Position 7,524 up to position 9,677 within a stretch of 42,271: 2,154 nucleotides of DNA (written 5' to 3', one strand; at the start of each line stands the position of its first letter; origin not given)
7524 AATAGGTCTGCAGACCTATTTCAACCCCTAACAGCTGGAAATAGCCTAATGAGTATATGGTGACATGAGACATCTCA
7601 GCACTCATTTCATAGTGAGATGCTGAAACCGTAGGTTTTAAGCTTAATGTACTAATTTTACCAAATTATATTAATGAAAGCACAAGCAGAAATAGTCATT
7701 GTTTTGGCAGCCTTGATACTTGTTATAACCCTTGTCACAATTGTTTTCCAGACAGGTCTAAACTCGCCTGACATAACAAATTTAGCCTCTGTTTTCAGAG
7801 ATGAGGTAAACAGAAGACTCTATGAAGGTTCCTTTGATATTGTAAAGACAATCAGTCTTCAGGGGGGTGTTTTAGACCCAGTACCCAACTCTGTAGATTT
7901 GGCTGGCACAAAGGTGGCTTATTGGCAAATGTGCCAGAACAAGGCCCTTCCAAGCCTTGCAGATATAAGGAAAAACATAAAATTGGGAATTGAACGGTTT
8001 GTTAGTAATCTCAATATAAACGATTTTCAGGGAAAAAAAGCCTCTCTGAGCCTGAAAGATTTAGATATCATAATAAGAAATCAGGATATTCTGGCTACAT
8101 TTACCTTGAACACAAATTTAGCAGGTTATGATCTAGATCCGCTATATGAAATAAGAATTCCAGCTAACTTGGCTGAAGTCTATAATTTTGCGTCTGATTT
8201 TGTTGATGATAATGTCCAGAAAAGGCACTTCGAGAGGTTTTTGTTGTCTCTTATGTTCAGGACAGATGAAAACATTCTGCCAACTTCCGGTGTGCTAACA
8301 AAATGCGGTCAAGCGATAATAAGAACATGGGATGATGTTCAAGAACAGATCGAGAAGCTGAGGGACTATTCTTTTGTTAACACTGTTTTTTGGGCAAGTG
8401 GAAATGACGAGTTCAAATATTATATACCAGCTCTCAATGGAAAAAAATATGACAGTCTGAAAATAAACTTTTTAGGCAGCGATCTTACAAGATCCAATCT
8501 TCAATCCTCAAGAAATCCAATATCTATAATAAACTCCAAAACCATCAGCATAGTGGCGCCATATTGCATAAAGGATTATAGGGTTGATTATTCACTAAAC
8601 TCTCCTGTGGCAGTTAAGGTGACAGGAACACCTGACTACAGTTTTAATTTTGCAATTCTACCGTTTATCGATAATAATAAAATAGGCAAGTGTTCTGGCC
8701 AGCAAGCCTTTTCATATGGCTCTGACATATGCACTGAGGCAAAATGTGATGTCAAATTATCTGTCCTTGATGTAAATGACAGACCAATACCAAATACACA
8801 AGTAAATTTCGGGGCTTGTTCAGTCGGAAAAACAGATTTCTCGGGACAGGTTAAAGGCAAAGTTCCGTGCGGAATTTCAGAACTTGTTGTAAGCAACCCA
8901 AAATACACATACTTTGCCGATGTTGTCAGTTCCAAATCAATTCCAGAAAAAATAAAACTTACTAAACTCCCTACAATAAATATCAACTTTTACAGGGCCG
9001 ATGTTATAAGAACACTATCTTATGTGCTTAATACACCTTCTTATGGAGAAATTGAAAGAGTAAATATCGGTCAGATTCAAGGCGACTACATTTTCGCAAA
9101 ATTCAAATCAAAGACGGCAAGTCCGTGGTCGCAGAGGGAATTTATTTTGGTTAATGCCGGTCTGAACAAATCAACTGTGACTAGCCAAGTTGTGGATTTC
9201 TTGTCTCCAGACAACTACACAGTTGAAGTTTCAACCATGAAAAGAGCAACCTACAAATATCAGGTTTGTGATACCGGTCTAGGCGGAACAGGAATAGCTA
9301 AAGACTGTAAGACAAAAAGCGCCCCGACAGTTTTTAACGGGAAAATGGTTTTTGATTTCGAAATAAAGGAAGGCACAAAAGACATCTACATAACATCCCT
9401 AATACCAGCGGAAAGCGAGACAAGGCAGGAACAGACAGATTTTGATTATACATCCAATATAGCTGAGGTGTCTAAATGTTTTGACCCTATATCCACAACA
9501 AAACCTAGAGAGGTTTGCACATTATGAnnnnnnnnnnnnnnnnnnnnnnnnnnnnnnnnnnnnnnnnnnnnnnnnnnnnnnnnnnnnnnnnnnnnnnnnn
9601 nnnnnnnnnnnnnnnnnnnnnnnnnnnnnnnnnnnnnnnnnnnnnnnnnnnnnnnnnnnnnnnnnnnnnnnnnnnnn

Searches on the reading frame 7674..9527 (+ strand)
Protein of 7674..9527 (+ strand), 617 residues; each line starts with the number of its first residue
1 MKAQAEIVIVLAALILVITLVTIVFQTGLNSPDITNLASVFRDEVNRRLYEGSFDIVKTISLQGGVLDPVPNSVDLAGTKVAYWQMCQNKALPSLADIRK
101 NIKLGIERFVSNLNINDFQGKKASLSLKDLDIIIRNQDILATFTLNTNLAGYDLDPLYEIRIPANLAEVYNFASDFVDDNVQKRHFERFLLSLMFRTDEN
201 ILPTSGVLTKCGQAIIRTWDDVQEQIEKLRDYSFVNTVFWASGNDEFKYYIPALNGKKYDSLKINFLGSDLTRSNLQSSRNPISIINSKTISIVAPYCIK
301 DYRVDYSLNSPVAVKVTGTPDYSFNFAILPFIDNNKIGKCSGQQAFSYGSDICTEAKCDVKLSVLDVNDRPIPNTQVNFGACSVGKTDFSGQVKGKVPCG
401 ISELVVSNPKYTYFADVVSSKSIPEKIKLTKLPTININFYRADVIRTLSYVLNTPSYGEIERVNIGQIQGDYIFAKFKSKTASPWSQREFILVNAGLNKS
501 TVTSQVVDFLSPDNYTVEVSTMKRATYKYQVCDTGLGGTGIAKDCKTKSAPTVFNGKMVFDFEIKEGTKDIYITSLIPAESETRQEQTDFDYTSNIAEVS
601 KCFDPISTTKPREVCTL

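Call 19: search_protein_families(library=pfam, proteins=[window:7674-9527:+], max_evalue=0.01)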
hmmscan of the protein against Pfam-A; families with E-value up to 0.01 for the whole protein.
window:7674-9527:+ (617 aa): 0 families

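Call 47: find_encoding_contigs(protein=window:7674-9527:+, flank=10000, max_places=10)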
Protein window:7674-9527:+ (617 aa): 1 contig read that carries it; 1 place shown.
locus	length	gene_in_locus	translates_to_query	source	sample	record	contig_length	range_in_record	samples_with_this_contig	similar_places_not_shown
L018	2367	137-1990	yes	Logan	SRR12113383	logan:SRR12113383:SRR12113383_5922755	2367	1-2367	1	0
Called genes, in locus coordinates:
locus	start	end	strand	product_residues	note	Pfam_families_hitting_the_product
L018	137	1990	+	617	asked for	-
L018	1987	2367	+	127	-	?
